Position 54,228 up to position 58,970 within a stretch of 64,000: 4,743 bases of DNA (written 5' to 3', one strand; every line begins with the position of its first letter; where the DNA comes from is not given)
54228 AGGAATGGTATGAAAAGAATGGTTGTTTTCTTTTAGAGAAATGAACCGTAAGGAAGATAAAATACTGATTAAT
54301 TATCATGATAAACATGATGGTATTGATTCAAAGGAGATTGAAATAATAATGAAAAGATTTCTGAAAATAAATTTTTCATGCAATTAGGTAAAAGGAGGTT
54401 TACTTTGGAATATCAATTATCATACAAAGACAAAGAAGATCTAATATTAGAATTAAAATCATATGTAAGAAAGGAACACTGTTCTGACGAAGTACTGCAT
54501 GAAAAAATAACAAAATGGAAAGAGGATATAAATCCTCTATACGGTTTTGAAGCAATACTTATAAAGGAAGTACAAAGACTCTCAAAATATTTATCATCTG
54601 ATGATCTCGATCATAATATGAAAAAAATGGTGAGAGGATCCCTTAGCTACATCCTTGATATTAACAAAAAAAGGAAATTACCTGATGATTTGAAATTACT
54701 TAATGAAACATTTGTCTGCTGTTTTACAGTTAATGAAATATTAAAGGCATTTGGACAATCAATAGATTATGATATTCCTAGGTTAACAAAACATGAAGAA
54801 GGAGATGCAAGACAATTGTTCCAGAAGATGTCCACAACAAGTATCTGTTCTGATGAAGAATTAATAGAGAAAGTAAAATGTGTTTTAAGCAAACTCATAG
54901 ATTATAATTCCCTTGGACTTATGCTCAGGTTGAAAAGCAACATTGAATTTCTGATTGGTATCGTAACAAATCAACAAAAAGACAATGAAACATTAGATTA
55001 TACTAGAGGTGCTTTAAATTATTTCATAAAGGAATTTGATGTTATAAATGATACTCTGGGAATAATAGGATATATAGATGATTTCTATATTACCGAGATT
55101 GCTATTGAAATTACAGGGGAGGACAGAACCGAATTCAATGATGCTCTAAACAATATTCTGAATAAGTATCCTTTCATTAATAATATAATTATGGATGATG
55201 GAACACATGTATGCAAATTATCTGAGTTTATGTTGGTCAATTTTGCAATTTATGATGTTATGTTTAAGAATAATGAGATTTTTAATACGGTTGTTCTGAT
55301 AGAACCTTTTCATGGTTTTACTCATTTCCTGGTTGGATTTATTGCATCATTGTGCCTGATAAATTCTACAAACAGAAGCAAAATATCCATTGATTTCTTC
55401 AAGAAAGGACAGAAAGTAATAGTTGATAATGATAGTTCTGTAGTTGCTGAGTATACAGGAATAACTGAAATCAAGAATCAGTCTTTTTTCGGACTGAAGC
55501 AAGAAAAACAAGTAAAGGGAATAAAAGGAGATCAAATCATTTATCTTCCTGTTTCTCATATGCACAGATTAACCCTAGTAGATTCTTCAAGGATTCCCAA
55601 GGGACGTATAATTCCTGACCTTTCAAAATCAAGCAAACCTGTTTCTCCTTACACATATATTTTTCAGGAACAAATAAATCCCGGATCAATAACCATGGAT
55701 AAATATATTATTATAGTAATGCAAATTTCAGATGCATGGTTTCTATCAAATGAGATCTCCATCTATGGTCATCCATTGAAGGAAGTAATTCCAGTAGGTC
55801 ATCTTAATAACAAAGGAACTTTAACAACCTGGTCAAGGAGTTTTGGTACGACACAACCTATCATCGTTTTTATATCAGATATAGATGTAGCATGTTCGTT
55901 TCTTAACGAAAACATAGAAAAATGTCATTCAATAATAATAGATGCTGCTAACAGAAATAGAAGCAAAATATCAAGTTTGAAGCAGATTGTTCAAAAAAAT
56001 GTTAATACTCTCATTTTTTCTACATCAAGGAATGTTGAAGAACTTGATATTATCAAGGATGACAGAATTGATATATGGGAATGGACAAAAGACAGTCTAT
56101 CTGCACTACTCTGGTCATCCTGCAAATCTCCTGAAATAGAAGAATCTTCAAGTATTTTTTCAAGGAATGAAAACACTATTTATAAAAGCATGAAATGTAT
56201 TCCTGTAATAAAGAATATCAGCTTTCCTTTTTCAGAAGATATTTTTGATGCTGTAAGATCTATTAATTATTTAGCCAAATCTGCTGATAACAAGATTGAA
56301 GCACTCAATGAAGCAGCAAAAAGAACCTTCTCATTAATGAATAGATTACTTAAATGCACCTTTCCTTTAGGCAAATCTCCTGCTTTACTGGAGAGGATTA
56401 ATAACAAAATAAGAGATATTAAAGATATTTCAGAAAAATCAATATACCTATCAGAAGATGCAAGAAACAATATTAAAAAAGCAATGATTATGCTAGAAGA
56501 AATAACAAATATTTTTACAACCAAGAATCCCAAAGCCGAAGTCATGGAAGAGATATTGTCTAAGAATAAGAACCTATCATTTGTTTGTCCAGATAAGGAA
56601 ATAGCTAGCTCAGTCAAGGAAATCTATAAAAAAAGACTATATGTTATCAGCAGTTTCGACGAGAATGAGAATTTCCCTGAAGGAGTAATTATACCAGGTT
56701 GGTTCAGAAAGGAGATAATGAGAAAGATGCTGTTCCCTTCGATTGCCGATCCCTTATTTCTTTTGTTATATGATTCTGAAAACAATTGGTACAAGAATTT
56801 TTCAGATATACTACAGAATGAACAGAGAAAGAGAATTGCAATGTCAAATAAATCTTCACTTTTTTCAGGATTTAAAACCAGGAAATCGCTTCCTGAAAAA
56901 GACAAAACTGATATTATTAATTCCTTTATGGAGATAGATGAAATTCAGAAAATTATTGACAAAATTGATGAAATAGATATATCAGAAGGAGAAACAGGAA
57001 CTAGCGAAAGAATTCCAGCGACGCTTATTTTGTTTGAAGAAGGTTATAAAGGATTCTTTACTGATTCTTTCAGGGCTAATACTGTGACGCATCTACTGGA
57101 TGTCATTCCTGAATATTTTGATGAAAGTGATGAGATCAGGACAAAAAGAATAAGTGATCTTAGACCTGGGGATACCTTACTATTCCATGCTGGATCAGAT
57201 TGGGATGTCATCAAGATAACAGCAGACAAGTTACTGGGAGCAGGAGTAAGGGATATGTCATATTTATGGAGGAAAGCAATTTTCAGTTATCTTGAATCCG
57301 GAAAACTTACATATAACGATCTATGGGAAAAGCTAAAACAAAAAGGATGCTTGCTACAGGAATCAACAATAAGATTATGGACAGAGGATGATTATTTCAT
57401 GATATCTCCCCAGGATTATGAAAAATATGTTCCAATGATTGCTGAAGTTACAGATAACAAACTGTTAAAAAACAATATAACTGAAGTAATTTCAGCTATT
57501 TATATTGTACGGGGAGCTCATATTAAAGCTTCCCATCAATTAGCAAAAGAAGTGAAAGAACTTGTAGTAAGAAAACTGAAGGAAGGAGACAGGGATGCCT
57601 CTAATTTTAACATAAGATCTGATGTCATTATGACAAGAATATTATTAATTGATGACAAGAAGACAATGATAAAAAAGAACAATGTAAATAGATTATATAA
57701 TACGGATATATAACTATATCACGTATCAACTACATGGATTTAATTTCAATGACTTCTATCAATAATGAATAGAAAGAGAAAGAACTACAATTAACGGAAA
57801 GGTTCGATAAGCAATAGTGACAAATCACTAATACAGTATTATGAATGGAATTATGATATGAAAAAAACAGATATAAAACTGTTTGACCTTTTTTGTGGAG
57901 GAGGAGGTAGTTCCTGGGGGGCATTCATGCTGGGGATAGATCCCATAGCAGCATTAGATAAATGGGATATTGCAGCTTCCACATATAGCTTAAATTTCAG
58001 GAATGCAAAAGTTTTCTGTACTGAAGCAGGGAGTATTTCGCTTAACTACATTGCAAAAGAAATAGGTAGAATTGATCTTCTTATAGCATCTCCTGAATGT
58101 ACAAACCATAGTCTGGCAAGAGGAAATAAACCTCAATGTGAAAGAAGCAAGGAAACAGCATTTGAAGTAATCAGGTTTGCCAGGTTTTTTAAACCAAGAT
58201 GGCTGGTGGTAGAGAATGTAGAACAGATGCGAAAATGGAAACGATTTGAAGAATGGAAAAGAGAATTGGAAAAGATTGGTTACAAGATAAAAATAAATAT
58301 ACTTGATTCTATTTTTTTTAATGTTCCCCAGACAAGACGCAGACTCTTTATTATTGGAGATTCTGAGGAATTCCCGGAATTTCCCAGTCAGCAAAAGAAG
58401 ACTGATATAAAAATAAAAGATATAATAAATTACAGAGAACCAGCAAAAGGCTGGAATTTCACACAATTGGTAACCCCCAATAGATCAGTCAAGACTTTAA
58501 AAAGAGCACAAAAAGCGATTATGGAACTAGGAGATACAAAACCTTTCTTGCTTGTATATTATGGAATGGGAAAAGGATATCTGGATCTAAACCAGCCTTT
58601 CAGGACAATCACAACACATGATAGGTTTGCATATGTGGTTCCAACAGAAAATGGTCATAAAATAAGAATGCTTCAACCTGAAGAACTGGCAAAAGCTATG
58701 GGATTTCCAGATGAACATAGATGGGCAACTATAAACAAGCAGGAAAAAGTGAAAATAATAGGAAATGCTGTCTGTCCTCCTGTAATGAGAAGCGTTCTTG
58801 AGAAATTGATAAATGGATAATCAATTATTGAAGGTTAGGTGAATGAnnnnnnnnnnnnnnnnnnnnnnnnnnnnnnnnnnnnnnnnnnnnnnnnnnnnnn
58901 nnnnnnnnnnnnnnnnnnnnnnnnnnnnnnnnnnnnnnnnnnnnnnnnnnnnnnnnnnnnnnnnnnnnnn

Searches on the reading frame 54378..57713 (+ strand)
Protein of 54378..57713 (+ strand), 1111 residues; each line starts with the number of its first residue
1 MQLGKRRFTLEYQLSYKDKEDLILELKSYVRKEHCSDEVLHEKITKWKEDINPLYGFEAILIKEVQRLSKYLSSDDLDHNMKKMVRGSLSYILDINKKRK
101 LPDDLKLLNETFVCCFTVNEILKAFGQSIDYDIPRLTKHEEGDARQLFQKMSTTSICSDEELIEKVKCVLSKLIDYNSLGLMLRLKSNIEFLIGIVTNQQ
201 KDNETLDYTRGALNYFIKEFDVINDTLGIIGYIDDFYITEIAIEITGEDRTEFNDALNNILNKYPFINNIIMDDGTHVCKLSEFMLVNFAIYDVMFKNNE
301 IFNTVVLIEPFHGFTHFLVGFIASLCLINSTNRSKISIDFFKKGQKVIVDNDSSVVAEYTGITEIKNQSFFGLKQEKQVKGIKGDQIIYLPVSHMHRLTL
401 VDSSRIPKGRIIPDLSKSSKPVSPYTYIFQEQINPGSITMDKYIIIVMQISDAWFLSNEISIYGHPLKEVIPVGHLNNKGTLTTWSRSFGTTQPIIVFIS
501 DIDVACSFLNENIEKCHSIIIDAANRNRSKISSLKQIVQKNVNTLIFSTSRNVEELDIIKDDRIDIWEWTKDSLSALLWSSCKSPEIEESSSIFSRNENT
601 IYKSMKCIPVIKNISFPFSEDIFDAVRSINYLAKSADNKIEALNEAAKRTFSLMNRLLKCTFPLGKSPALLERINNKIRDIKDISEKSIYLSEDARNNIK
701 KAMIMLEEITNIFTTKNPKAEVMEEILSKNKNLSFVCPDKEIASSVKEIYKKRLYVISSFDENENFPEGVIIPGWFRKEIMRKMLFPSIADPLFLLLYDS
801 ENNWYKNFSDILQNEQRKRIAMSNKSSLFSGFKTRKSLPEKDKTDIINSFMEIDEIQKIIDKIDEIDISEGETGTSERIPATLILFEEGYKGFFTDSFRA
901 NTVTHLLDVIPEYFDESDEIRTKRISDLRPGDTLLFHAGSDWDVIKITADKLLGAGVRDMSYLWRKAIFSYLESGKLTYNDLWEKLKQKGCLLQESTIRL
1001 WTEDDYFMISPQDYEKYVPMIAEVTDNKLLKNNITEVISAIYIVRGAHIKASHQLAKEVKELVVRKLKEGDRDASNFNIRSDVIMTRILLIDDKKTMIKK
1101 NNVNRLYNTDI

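Call 29: search_protein_families(library=pfam, proteins=[window:54378-57713:+], max_evalue=0.001)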
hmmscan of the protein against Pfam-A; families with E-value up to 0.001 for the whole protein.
window:54378-57713:+ (1111 aa): 2 families
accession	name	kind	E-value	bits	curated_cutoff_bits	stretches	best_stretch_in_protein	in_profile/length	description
PF24957.1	DrmE_C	-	2.3e-09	37.6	27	1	886-1061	9-178/181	DISARM protein DrmE, C-terminal domain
PF06803.17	DUF1232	-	1e-05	25.6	23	1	211-238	7-34/37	Protein of unknown function (DUF1232)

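Call 34: search_protein_families(library=padloc, proteins=[window:54378-57713:+], max_evalue=0.001)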
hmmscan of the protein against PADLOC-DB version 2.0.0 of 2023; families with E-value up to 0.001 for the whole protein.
window:54378-57713:+ (1111 aa): 0 families

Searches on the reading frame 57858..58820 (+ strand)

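Call 34: search_protein_families(library=padloc, proteins=[window:57858-58820:+], max_evalue=0.001)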
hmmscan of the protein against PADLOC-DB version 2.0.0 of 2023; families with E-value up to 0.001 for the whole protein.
window:57858-58820:+ (320 aa): 55 families (the best 25 are shown)
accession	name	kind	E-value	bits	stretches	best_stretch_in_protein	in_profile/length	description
PDLC02654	DrmMII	-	2.8e-80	268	1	6-318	4-319/322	DrmMII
PDLC03378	MTase_II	-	7.4e-43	145.1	1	6-318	3-327/344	Type II methyltransferase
PDLC03234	MTase_II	-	2.6e-41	140.2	2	5-186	4-195/375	Type II methyltransferase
PDLC03272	MTase_II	-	1.1e-37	128.1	1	2-319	71-388/407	Type II methyltransferase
PDLC00033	DruM2|DruM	-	1.1e-35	121.6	2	3-186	19-208/368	DNA cytosine methylase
PDLC03326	MTase_II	-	2e-34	117.5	2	6-181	5-189/412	Type II methyltransferase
PDLC00026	DruM2|DruM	-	2.2e-26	91.2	1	7-317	6-314/336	DNA cytosine methylase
PDLC02649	DrmMII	-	4e-25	86.6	1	67-191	111-245/422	DrmMII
PDLC00027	DruM2|DruM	-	6.1e-25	86.3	1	4-178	10-184/361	DNA cytosine methylase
PDLC03237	MTase_II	-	3.6e-24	82.7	1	9-171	797-971/1036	Type II methyltransferase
PDLC03270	MTase_II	-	6.5e-24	82.5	1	7-170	2-163/309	Type II methyltransferase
PDLC03712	oMTase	-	1.2e-23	81.7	1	9-316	230-523/537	orphan methyltransferase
PDLC02650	DrmMII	-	1.2e-23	81.7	2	6-124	9-136/435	DrmMII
PDLC02648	DrmMII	-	8.8e-21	72.2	1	3-172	19-229/468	DrmMII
PDLC02653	DrmMII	-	7e-20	69.2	1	5-318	4-310/333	DrmMII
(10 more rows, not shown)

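Call 35: search_protein_families(library=pfam, proteins=[window:57858-58820:+], max_evalue=0.001)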
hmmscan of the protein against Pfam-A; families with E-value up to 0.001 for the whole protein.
window:57858-58820:+ (320 aa): 1 family
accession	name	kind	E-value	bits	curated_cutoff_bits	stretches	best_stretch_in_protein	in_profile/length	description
PF00145.23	DNA_methylase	-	7.5e-47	160.8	22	1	7-318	2-323/324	C-5 cytosine-specific DNA methylase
